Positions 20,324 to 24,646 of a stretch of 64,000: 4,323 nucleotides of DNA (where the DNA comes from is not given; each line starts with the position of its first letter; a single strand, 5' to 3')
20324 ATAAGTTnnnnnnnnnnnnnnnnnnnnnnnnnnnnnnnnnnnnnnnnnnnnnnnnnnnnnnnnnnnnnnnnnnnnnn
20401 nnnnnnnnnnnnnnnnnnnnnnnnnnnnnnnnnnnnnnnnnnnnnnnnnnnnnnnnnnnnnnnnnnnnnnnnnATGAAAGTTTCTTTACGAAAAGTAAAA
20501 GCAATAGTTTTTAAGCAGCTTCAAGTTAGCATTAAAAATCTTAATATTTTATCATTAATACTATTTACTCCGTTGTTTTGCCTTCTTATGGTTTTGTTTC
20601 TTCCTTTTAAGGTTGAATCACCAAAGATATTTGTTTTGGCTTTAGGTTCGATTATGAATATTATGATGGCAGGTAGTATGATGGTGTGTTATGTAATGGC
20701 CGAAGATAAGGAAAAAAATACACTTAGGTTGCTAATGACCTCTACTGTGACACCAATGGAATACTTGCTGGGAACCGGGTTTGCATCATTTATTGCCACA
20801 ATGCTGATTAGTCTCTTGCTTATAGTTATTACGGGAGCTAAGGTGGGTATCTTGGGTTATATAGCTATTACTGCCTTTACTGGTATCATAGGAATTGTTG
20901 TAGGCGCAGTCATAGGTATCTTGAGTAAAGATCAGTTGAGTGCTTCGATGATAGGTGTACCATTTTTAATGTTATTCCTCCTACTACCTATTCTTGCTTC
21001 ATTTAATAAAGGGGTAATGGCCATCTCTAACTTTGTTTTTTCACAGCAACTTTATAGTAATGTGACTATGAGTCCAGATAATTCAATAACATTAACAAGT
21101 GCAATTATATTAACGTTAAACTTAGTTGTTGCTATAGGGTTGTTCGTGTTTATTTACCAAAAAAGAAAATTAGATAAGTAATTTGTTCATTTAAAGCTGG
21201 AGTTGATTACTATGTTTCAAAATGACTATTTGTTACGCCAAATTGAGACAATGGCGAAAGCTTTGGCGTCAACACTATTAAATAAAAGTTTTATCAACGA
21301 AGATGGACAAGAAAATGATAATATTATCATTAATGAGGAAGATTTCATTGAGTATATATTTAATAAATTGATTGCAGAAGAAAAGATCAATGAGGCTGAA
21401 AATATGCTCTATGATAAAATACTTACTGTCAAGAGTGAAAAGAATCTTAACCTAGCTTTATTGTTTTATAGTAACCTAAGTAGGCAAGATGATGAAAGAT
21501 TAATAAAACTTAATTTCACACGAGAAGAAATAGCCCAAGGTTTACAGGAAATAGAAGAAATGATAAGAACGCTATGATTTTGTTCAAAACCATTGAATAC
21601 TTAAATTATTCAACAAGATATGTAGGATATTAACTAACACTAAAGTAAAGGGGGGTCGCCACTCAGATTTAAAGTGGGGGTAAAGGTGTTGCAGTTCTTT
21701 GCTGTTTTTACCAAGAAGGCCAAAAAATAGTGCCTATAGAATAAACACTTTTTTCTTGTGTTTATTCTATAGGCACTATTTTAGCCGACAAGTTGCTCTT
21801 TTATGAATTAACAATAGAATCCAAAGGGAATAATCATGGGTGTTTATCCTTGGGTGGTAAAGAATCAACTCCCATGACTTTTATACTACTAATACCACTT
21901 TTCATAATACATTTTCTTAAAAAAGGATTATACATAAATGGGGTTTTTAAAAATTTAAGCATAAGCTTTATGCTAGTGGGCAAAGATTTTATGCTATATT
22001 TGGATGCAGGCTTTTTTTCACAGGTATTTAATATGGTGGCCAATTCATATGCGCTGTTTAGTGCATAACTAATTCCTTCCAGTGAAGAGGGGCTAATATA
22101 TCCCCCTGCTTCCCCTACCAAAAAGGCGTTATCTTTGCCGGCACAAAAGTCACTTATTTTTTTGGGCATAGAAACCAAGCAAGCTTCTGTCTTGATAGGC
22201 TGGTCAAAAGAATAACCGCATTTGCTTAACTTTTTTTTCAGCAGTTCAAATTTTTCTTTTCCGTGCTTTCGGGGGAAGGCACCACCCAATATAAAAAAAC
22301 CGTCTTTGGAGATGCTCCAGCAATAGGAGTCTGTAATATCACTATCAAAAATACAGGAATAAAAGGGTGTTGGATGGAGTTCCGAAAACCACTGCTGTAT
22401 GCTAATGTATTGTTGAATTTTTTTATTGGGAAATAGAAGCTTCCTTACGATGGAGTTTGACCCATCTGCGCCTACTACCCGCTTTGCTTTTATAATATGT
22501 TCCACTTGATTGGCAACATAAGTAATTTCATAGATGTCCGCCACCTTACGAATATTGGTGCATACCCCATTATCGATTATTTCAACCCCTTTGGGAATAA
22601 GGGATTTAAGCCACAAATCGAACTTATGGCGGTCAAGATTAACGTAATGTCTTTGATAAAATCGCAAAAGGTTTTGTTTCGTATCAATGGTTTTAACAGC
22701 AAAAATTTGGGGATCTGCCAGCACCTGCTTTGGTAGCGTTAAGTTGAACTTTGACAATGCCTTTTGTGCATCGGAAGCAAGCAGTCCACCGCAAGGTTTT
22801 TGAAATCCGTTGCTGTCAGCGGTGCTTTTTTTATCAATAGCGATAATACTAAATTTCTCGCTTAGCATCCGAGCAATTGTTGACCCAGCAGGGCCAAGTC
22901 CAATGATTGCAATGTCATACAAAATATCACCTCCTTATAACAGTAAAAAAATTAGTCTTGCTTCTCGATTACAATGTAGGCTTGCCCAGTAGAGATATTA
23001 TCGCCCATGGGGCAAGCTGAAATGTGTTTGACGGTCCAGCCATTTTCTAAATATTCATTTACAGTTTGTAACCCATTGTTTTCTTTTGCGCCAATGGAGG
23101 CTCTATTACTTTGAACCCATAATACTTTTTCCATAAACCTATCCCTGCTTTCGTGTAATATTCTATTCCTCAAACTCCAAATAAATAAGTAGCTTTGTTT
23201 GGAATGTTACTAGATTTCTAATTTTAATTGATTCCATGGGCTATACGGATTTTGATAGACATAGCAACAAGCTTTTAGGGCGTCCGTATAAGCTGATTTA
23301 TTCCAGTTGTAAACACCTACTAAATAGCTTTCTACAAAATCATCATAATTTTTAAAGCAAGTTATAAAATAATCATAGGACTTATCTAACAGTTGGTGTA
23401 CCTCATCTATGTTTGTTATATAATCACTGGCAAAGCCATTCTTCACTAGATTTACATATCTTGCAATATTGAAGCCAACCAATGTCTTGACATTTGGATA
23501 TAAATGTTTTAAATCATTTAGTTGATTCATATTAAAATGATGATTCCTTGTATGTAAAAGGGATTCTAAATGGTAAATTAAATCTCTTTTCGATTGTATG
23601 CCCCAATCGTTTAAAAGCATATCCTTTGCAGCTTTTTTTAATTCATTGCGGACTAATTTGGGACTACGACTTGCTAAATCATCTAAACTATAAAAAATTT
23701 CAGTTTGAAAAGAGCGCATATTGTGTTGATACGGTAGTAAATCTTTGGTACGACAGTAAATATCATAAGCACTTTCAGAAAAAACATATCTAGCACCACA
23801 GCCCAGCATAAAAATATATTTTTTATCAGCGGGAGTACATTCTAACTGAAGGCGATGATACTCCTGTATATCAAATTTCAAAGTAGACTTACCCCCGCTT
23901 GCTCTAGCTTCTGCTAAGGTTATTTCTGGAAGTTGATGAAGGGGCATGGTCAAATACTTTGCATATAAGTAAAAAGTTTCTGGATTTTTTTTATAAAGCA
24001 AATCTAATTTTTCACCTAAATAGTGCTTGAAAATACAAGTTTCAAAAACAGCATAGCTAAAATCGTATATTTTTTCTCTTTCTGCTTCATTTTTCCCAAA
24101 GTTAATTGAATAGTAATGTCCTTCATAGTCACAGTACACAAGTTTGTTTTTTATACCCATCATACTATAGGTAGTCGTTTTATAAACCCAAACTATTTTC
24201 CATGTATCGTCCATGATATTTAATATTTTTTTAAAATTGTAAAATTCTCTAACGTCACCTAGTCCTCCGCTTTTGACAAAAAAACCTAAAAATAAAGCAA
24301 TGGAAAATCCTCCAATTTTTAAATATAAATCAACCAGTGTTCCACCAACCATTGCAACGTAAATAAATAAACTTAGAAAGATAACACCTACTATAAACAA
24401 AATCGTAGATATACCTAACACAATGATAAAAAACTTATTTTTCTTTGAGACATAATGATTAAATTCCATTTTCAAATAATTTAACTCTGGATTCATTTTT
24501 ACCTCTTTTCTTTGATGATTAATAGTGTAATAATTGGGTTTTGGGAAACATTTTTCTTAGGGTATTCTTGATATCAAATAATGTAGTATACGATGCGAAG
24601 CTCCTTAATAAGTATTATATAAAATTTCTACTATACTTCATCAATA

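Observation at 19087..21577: LytTR DNA-binding domain fused to a catalytically dead ABC-ATPase domain, next to an ATPase-less ABC-2 permease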

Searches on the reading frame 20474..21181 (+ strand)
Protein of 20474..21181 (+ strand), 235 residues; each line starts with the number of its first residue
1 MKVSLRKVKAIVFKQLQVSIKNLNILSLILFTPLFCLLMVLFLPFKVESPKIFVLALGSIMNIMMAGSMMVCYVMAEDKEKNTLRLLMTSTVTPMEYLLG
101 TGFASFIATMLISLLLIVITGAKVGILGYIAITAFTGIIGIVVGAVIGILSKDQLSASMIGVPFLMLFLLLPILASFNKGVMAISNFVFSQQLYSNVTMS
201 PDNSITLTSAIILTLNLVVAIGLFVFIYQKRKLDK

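Call 3: search_protein_families(library=pfam, proteins=[window:20474-21181:+], max_evalue=1)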
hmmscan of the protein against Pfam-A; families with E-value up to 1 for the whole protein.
window:20474-21181:+ (235 aa): 3 families
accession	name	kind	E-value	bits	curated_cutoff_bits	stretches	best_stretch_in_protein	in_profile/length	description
PF12698.13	ABC2_membrane_3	-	8.6e-07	28.8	31.6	1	56-224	166-345/347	ABC-2 family transporter protein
PF01061.29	ABC2_membrane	-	6.3e-06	26.3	26.9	1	8-171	3-176/211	ABC-2 type transporter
PF15471.11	TMEM171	-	0.035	13.6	27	1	45-124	58-137/320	Transmembrane protein family 171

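Call 4: search_protein_families(library=ncbifam, proteins=[window:20474-21181:+], max_evalue=1)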
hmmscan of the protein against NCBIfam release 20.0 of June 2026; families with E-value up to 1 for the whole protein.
window:20474-21181:+ (235 aa): 0 families

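Call 27: list_cluster_members(proteins=[P0001, window:20474-21181:+, window:21203-21577:+])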
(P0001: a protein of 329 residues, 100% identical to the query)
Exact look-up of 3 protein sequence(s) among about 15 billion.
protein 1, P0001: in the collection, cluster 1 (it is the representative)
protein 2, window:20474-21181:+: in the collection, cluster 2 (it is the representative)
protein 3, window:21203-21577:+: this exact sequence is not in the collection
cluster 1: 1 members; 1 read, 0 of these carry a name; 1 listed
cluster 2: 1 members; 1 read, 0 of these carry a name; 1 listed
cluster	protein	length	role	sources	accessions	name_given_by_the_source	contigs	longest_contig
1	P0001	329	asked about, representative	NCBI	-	-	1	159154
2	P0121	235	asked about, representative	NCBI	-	-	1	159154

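Call 32: find_encoding_contigs(protein=window:20474-21181:+, flank=3000, max_places=2)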
Protein window:20474-21181:+ (235 aa): no gene with exactly this product is on record in the collection.

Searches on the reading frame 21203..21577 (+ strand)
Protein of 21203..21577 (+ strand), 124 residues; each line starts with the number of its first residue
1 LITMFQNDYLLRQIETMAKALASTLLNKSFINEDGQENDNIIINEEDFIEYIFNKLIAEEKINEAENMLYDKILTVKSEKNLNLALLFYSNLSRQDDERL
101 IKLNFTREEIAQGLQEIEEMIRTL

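Call 3: search_protein_families(library=pfam, proteins=[window:21203-21577:+], max_evalue=1)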
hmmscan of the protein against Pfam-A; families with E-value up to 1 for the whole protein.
window:21203-21577:+ (124 aa): 2 families
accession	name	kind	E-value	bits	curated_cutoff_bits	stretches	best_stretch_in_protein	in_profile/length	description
PF20092.4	DUF6483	-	5.9e-28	98.1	24.1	1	4-120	1-117/119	Family of unknown function (DUF6483)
PF01441.24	Lipoprotein_6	-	0.079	13.4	27.8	1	9-82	26-99/170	Lipoprotein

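Call 4: search_protein_families(library=ncbifam, proteins=[window:21203-21577:+], max_evalue=1)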
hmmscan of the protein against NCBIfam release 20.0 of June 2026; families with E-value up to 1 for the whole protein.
window:21203-21577:+ (124 aa): 0 families

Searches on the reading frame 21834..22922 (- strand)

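Call 45: search_protein_families(library=pfam, proteins=[window:21834-22922:-], max_evalue=0.001)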
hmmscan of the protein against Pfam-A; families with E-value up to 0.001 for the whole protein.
window:21834-22922:- (362 aa): 2 families
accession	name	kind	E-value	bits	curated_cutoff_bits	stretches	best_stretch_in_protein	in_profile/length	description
PF01494.25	FAD_binding_3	-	5.7e-07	29.5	22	0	133-164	137-168/349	FAD binding domain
PF01266.30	DAO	-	3.3e-05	24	27.9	0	3-35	1-34/353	FAD dependent oxidoreductase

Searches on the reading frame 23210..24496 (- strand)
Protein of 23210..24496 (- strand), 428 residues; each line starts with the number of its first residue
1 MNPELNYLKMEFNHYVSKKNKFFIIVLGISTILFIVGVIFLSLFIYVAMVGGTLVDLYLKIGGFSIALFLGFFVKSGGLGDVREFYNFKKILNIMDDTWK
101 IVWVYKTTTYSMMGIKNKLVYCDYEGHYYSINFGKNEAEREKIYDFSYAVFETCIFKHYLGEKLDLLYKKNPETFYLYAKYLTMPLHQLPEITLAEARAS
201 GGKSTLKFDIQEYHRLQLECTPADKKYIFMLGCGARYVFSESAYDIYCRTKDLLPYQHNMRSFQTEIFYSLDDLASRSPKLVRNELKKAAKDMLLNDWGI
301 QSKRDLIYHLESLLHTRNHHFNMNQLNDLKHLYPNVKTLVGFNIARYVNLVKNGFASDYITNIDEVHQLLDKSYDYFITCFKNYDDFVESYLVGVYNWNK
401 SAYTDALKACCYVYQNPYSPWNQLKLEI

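Call 45: search_protein_families(library=pfam, proteins=[window:23210-24496:-], max_evalue=0.001)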
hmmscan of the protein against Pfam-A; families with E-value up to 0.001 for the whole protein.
window:23210-24496:- (428 aa): 1 family
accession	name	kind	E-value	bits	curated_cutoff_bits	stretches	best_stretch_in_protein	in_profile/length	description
PF06889.16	DUF1266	-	9.9e-13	49.1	27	1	337-425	81-174/175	Protein of unknown function (DUF1266)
